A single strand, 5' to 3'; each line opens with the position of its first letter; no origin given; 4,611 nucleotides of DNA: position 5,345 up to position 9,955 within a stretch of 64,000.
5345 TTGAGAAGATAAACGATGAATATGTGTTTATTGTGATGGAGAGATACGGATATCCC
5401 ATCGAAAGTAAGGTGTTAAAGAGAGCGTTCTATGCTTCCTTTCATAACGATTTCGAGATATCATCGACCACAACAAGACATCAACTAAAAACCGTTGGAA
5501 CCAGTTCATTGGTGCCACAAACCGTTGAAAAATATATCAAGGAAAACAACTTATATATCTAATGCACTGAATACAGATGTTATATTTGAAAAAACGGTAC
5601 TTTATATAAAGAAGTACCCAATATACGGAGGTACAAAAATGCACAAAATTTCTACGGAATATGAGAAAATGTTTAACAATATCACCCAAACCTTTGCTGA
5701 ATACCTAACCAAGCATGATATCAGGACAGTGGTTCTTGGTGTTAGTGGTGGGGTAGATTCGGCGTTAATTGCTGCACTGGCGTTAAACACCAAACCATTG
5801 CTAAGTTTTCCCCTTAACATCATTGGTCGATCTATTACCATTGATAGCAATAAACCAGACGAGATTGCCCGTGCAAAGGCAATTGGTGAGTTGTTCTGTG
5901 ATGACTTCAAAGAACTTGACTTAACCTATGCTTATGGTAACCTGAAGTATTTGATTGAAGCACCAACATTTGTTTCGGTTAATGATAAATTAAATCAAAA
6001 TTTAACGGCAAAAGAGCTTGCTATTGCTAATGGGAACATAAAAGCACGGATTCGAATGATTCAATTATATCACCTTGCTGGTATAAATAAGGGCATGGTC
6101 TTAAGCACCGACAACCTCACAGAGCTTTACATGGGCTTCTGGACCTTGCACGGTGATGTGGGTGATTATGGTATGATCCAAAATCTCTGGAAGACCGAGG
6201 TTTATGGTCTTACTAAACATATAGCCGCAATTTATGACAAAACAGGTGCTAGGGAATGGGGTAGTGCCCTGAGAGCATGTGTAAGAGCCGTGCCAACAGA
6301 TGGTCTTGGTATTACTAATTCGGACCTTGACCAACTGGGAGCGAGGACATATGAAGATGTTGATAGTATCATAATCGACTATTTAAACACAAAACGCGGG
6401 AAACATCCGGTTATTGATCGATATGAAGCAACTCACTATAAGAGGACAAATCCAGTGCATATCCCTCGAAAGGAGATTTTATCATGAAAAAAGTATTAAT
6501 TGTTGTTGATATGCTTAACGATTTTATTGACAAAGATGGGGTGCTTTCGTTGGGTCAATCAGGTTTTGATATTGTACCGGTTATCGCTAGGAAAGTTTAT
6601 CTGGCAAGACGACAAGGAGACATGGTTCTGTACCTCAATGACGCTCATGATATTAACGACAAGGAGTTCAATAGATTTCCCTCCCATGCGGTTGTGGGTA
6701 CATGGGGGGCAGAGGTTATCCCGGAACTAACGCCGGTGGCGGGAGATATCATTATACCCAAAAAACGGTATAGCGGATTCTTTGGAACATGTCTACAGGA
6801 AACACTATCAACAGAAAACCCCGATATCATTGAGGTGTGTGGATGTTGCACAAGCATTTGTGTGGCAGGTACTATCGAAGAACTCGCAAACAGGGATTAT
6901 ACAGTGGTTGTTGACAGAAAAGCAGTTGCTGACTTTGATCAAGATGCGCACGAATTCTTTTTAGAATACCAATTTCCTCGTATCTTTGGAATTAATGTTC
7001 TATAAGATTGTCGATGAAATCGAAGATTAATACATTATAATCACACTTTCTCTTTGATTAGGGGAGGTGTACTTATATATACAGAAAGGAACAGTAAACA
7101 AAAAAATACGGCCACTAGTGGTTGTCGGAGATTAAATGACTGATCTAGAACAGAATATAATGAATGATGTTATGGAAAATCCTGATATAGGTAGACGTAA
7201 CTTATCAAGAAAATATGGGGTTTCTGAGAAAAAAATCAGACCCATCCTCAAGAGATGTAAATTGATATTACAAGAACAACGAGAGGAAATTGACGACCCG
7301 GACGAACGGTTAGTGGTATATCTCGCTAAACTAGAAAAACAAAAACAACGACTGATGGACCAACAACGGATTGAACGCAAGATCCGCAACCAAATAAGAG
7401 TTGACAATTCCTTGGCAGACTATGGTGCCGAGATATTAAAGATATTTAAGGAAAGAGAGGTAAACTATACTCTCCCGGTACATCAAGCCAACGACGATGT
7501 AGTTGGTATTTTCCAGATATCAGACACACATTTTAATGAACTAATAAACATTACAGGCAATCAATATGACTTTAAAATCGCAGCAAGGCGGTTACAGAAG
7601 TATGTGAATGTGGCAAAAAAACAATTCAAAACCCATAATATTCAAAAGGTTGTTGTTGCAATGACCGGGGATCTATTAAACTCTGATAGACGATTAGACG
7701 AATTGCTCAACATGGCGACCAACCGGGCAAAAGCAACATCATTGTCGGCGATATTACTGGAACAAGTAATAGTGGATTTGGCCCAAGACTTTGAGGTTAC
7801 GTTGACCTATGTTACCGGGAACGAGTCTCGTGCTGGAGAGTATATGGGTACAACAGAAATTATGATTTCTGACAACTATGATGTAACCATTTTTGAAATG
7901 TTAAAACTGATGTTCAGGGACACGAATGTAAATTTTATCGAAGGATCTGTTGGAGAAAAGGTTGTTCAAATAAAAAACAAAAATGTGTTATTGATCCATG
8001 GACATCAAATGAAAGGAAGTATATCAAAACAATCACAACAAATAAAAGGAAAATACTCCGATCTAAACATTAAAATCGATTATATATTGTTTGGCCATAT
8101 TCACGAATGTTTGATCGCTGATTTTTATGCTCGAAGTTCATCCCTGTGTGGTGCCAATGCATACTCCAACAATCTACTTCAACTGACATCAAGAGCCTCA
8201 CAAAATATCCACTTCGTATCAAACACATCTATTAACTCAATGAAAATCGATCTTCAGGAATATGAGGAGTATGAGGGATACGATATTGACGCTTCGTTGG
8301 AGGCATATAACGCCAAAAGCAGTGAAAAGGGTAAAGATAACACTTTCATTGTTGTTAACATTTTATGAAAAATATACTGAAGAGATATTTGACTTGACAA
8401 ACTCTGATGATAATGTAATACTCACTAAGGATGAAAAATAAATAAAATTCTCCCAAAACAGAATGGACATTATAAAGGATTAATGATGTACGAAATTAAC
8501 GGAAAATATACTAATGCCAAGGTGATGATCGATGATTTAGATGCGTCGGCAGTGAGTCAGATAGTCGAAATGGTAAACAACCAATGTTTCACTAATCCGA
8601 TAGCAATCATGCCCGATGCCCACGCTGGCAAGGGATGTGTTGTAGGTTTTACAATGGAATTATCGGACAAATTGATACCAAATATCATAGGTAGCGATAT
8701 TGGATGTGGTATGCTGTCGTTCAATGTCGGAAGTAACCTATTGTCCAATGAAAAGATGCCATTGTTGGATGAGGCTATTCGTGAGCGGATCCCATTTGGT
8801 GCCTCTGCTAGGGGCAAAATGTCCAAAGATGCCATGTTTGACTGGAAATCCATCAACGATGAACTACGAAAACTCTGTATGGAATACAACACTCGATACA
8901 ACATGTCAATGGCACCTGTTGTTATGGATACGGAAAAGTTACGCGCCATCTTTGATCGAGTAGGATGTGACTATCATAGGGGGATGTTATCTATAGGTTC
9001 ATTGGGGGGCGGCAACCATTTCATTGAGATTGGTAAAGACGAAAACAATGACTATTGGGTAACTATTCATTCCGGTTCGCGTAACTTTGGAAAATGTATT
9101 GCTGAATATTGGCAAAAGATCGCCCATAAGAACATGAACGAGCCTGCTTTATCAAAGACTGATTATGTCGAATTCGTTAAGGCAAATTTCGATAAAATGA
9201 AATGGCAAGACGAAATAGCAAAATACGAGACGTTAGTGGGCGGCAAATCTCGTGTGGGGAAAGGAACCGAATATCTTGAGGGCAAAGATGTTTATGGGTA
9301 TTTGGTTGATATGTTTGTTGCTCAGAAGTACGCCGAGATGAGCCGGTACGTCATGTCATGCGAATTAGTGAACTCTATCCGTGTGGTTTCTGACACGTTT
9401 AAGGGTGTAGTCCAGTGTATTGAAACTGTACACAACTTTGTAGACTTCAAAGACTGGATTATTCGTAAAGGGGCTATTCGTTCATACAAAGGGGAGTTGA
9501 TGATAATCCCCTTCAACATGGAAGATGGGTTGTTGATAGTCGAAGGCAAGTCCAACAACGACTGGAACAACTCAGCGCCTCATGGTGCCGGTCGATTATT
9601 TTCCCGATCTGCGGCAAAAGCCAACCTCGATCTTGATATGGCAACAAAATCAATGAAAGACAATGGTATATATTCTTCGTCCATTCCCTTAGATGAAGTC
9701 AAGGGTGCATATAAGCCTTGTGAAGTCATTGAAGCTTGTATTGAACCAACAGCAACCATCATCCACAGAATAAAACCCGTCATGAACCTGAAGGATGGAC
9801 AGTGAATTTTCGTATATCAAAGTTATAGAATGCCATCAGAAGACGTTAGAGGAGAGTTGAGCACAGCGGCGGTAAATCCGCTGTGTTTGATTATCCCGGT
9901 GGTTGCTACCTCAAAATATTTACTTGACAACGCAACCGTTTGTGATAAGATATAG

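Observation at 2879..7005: Complete deamidated (Preiss-Handler-type) NAD+ rebuilding operon plus an ADPR Nudix: a route distinct from NARP1 and NARP2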

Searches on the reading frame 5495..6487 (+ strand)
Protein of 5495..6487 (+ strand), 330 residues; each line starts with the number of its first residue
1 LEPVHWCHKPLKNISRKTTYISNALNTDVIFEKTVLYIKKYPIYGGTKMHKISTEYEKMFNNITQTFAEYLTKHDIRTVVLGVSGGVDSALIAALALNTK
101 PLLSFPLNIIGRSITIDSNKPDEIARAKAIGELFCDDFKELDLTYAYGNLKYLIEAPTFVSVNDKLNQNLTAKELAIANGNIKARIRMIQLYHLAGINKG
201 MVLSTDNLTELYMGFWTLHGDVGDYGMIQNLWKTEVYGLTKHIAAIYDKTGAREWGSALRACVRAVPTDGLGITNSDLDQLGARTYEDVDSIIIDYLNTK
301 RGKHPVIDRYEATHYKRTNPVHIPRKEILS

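Call 3: search_protein_families(library=pfam, proteins=[window:5495-6487:+], max_evalue=0.01)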
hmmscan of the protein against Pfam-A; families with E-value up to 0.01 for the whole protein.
window:5495-6487:+ (330 aa): 1 family
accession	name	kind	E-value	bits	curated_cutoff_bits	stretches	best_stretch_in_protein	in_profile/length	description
PF02540.23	NAD_synthase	-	5.2e-31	108.1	21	1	60-309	2-217/242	NAD synthase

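Call 4: search_protein_families(library=ncbifam, proteins=[window:5495-6487:+], max_evalue=0.01)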
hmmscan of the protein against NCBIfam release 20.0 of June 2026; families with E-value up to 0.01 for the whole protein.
window:5495-6487:+ (330 aa): 8 families
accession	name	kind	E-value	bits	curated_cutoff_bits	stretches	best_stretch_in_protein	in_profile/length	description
TIGR00552.1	nadE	equivalog_domain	1.7e-33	115.9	63.65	1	56-323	2-244/251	NAD(+) synthase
NF010587.0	PRK13980.1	equivalog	1.2e-29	103.4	255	1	49-321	4-256/267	NAD+ synthase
NF010588.0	PRK13981.1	equivalog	8.1e-25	87.2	479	2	156-308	349-494/546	NAD+ synthase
NF001979.1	PRK00768.1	equivalog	2.3e-21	76.5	250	2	164-322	117-265/266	NAD(+) synthase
NF002048.0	PRK00876.1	subfamily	1.1e-15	57.3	313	2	177-243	171-238/330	NAD(+) synthase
NF002730.0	PRK02628.1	equivalog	7.9e-10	37.5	473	1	47-243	330-519/677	NAD(+) synthase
TIGR01536.1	asn_synth_AEB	equivalog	0.0014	17.7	267.1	1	44-127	218-299/517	asparagine synthase (glutamine-hydrolyzing)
TIGR00268.2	TIGR00268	equivalog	0.0083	15.4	150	0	75-99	12-36/259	ATP-dependent sacrificial sulfur transferase LarE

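Call 70: search_protein_families(library=phrogs, proteins=[window:5639-6487:+], max_evalue=0.001)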
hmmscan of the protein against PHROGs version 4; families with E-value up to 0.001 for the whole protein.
window:5639-6487:+ (282 aa): 2 families
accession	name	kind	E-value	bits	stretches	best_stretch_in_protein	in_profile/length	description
phrog_11189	-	other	2.1e-27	97.2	1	6-275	5-251/256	NAD synthetase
phrog_36784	-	other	6.6e-20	72.1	1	12-258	292-542/594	NAD synthetase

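Call 86: search_dna_similar(query=window:5639-6487:+, collection=phages, mode=protein, max_rows=40, max_evalue=0.000001)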
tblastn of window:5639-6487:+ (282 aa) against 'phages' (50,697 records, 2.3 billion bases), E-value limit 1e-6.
Records with a match: 30; places in all: 30; records where one place covers at least 80% of the query: 22.
Best place of each record, by identity: <60% 30.
By first word of the organism name: uncultured 6; Synechococcus 6; Bacteriophage 3; Marine 3; Prochlorococcus 2; Acinetobacter 2; Ralstonia 2; Agrobacterium 2; Bacillus 2; Sinorhizobium 1; and 1 more.
By host as written in the record: - 14; Synechococcus sp. WH8109 3; Prochlorococcus sp. MIT9515 2; Synechococcus str. WH8109 2; Ralstonia solanacearum 2; Agrobacterium tumefaciens C58 2; Bacillus megaterium str. ATCC 43725 2; Sinohrizobium meliloti NRRL L-50 1; and 2 more.
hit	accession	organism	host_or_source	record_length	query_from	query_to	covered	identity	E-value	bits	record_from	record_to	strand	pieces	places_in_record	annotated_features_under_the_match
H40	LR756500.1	uncultured phage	metagenomic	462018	7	277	96%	45.5%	3e-66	229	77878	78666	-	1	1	record has no annotation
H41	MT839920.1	Bacteriophage sp.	human fecal samples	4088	8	279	96%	40.5%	4e-59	208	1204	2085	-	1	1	record has no annotation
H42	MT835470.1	Bacteriophage sp.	human fecal samples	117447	8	245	84%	42.6%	4e-55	197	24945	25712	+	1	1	record has no annotation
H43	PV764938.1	Sinorhizobium phage Phosso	Sinohrizobium meliloti NRRL L-50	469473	4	272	95%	30.1%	1e-10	67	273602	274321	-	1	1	ammonia-dependent NAD(+) synthetase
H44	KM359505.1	Prochlorococcus phage P-TIM68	Prochlorococcus sp. MIT9515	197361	1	273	97%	29.1%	8e-18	89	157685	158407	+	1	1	putative NAD+ synthetase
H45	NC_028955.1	Prochlorococcus phage P-TIM68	Prochlorococcus sp. MIT9515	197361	1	273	97%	29.1%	8e-18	89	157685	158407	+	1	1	NAD synthetase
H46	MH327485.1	Marine virus AG-341-P01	single cell amplified by WGA-X; seawater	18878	1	245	87%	32.1%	4e-18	90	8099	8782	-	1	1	record has no annotation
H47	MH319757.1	Marine virus AG-345-O18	single cell amplified by WGA-X; seawater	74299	1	245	87%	32.1%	4e-18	90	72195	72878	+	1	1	record has no annotation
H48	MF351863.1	Synechococcus phage Bellamy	Synechococcus str. WH8109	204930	1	242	86%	31.9%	2e-15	82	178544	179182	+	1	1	225: NadE-like protein | 224: hypothetical protein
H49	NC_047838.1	Synechococcus phage Bellamy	Synechococcus str. WH8109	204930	1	242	86%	31.9%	2e-15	82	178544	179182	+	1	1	225: NAD synthetase | 224: hypothetical protein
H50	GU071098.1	Synechococcus phage S-SSM7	Synechococcus sp. WH8109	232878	1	280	99%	26.7%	1e-14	80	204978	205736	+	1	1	NAD+ synthetase | putative methyltransferase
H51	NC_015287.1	Synechococcus phage S-SSM7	Synechococcus sp. WH8109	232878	1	280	99%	26.7%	1e-14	80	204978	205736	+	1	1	NAD synthetase | putative methyltransferase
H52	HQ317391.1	Cyanophage S-SSM6a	Synechococcus sp. WH8109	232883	1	280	99%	26.7%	1e-14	80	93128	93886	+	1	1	NAD+ synthetase | hypothetical protein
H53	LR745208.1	uncultured phage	metagenomic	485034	17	273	91%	29.0%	8e-9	62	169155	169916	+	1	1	record has no annotation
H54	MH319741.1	Marine virus AG-345-E15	single cell amplified by WGA-X; seawater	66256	7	239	83%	31.5%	2e-17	87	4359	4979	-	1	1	record has no annotation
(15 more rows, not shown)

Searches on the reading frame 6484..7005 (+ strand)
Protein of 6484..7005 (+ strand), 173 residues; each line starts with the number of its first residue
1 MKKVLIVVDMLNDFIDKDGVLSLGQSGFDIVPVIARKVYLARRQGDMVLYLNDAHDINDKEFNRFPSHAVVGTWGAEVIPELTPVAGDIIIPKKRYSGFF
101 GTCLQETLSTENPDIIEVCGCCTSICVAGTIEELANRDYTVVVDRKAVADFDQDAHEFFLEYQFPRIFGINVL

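Call 3: search_protein_families(library=pfam, proteins=[window:6484-7005:+], max_evalue=0.01)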
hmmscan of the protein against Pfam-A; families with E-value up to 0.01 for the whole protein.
window:6484-7005:+ (173 aa): 1 family
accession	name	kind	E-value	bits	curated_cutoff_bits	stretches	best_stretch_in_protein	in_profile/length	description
PF00857.26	Isochorismatase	-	6.7e-33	114.7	27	1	4-162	2-162/175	Isochorismatase domain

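Call 4: search_protein_families(library=ncbifam, proteins=[window:6484-7005:+], max_evalue=0.01)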
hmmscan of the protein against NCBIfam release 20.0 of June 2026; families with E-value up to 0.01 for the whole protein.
window:6484-7005:+ (173 aa): 4 families
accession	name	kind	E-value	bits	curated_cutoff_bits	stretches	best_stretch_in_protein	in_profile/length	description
TIGR03614.1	RutB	equivalog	9.9e-16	58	377.95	1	71-148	109-186/226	pyrimidine utilization protein B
NF050097.1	BiurAmidohydBiuH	equivalog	3.7e-12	46.2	370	1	71-157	109-195/221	biuret amidohydrolase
NF008517.0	PRK11440.1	equivalog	1.7e-08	34.6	195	1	66-168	75-176/188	hydrolase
NF008623.0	PRK11609.1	equivalog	3.9e-05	23.5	174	1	1-63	2-62/213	bifunctional nicotinamidase/pyrazinamidase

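Call 26: search_protein_families(library=phrogs, proteins=[window:6484-7005:+], max_evalue=0.001)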
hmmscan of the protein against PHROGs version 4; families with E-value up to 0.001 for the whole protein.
window:6484-7005:+ (173 aa): 2 families
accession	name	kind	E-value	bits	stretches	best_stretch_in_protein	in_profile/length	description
phrog_19305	-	unknown function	1.4e-28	101.2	1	2-161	3-187/199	-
phrog_19499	-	unknown function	2.4e-06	28.9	1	85-168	16-99/111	-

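Call 30: search_solved_structures(query=window:6484-7005:+, max_evalue=0.001, show_alignments=3)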
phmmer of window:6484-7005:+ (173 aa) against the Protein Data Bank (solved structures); distinct sequences matched with E-value up to 0.001: 44.
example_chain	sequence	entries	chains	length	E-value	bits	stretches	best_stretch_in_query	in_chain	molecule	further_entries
3hb7_A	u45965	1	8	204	1.3e-24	90.2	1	2-160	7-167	Isochorismatase hydrolase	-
3eef_A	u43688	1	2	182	3.2e-23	85.7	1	1-160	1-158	N-carbamoylsarcosine amidase related protein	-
5zn8_A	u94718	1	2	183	1.7e-21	80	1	1-165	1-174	Isochorismatase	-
6a8l_A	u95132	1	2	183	2.3e-21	79.6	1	1-165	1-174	Isochorismatase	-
6kua_A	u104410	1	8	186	1.8e-20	76.7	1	3-162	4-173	Cysteine hydrolase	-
3s2s_A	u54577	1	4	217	2.7e-16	63.1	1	1-167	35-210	Putative pyrazinamidase/nicotinamidase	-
3hu5_A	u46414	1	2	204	7.2e-15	58.5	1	4-147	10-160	Isochorismatase family protein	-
3o90_A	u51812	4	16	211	2e-14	57.1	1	1-164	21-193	nicotinamidase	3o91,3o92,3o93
6xix_A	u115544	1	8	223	2.7e-14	56.6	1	4-162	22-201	Cysteine hydrolase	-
3irv_A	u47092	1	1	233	1.2e-13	54.5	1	3-152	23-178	CYSTEINE HYDROLASE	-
8bkd_A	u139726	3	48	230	2e-13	53.8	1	71-144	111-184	Ureidoacrylate amidohydrolase RutB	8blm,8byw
3o94_A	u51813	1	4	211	5e-13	52.5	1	1-164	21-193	nicotinamidase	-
6xj4_A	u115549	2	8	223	6.7e-13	52.1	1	4-162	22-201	Cysteine hydrolase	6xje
8bln_A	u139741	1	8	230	9.8e-13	51.5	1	71-144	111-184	Ureidoacrylate amidohydrolase RutB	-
8bll_A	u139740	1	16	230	5e-12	49.2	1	71-144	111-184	Ureidoacrylate amidohydrolase RutB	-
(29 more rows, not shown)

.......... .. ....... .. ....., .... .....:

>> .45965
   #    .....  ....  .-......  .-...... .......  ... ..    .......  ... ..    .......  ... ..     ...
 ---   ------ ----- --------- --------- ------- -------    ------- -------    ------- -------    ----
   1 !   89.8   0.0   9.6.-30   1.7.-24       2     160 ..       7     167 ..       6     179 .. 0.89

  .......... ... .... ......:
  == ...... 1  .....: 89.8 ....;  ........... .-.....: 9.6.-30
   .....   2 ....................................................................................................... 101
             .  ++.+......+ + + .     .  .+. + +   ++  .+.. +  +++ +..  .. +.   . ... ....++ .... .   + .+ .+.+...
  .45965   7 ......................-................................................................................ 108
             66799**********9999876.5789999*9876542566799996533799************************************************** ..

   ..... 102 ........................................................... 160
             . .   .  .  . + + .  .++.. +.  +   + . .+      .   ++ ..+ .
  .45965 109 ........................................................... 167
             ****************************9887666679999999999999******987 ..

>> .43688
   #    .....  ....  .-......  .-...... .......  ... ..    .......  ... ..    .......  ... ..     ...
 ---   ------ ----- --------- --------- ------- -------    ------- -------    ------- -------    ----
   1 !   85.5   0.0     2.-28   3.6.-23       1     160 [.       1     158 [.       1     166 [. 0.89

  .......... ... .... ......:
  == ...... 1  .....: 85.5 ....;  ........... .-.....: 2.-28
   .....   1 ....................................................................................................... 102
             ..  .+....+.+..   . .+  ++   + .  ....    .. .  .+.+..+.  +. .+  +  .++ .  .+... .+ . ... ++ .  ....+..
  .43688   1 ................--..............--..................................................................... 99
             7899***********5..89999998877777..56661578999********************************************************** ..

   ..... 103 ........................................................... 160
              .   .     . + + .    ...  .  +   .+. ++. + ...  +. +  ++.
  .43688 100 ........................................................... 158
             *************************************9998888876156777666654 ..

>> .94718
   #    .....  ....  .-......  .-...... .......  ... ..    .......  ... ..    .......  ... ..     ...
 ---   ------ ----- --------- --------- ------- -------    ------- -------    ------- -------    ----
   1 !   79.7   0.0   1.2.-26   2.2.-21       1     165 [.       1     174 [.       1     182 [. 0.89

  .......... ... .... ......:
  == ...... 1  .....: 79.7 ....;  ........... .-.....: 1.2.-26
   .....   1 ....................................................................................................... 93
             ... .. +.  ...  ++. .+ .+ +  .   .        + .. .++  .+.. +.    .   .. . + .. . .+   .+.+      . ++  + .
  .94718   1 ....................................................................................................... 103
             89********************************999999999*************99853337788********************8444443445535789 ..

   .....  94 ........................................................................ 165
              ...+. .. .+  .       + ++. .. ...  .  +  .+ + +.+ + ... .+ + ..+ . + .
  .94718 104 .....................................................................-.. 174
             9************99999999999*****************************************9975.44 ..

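Call 51: search_dna_similar(query=window:6484-7005:+, collection=phages, mode=protein, max_rows=40, max_evalue=1e-8)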
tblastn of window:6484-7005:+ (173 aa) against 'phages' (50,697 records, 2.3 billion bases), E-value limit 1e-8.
Records with a match: 9; places in all: 9; records where one place covers at least 80% of the query: 9.
Best place of each record, by identity: <60% 9.
By first word of the organism name: Listeria 2; Enterococcus 2; Staphylococcus 2; Bacillus 2; Bacteriophage 1.
By host as written in the record: Listeria monocytogenes 2; - 2; Staphylococcus aureus 2; Bacillus megaterium str. ATCC 43725 2; Enterococcus faecalis 1.
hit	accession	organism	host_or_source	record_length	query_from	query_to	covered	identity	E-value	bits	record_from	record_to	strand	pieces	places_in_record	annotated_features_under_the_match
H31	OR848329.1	Listeria phage LM 4-14-1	Listeria monocytogenes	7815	4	173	98%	33.7%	4e-16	81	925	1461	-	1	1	record has no annotation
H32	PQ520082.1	Enterococcus phage IME_EF3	-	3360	3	173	99%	33.3%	7e-18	86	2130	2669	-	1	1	record has no annotation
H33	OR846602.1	Enterococcus phage Efs 1-1-1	Enterococcus faecalis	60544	3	173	99%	33.3%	5e-17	83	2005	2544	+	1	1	record has no annotation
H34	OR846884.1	Listeria phage LM 4-11-1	Listeria monocytogenes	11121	4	162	92%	34.1%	2e-15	79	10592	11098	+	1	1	record has no annotation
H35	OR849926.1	Staphylococcus phage SA 1298 Kay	Staphylococcus aureus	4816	2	162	93%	33.3%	6e-19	89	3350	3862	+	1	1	record has no annotation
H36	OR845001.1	Staphylococcus phage SA 1306 Kay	Staphylococcus aureus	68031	2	162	93%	33.3%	6e-19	89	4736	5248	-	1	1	record has no annotation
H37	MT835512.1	Bacteriophage sp.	human fecal samples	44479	3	160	91%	33.3%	1e-9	62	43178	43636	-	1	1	record has no annotation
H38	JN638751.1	Bacillus phage G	Bacillus megaterium str. ATCC 43725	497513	3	162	92%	32.3%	3e-19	89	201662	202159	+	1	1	275: gp275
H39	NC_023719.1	Bacillus phage G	Bacillus megaterium str. ATCC 43725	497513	3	162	92%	32.3%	3e-19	89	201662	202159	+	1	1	275: gp275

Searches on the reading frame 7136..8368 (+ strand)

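Call 3: search_protein_families(library=pfam, proteins=[window:7136-8368:+], max_evalue=0.01)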
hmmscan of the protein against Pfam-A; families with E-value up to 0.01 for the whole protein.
window:7136-8368:+ (410 aa): 2 families
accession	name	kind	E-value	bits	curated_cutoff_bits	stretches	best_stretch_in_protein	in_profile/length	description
PF12850.12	Metallophos_2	-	9.4e-05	22.9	27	1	222-326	50-120/154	Calcineurin-like phosphoesterase superfamily domain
PF14893.12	PNMA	-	0.00045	20.2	25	1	53-95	92-134/161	PNMA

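Call 4: search_protein_families(library=ncbifam, proteins=[window:7136-8368:+], max_evalue=0.01)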
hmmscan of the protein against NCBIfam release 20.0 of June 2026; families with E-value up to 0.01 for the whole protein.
window:7136-8368:+ (410 aa): 0 families

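Call 26: search_protein_families(library=phrogs, proteins=[window:7136-8368:+], max_evalue=0.001)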
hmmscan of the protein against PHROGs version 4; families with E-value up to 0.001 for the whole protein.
window:7136-8368:+ (410 aa): 2 families
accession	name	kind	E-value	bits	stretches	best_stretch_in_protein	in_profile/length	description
phrog_284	-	DNA, RNA and nucleotide metabolism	3.3e-57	195.2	1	27-375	30-396/398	exonuclease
phrog_704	-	DNA, RNA and nucleotide metabolism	5.6e-14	53.1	1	17-328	19-336/390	DNA repair exonuclease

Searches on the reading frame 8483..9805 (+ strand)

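Call 3: search_protein_families(library=pfam, proteins=[window:8483-9805:+], max_evalue=0.01)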
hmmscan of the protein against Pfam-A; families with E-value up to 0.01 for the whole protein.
window:8483-9805:+ (440 aa): 1 family
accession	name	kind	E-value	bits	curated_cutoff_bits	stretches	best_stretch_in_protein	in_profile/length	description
PF01139.22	RtcB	-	5.3e-58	197.7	27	1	26-437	1-425/426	tRNA-splicing ligase RtcB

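Call 4: search_protein_families(library=ncbifam, proteins=[window:8483-9805:+], max_evalue=0.01)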
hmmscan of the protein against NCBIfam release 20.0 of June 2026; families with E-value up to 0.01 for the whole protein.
window:8483-9805:+ (440 aa): 4 families
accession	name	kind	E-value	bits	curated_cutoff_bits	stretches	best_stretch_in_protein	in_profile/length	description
NF052663.1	RtcB_rel_intein2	exception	2.4e-38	132.4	1050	3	270-418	450-606/626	intein-containing RctB family protein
NF007153.0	PRK09588.1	equivalog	9.9e-33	113.6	407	3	268-438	196-373/379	RNA ligase RtcB family protein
TIGR03073.1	release_rtcB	hypoth_equivalog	1.2e-21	77.1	271.8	2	268-420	185-342/356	RNA ligase RtcB family protein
NF038162.1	RtcB_rel_intein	exception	7e-11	40.9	1150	1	339-433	854-956/961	intein-containing RtcB family protein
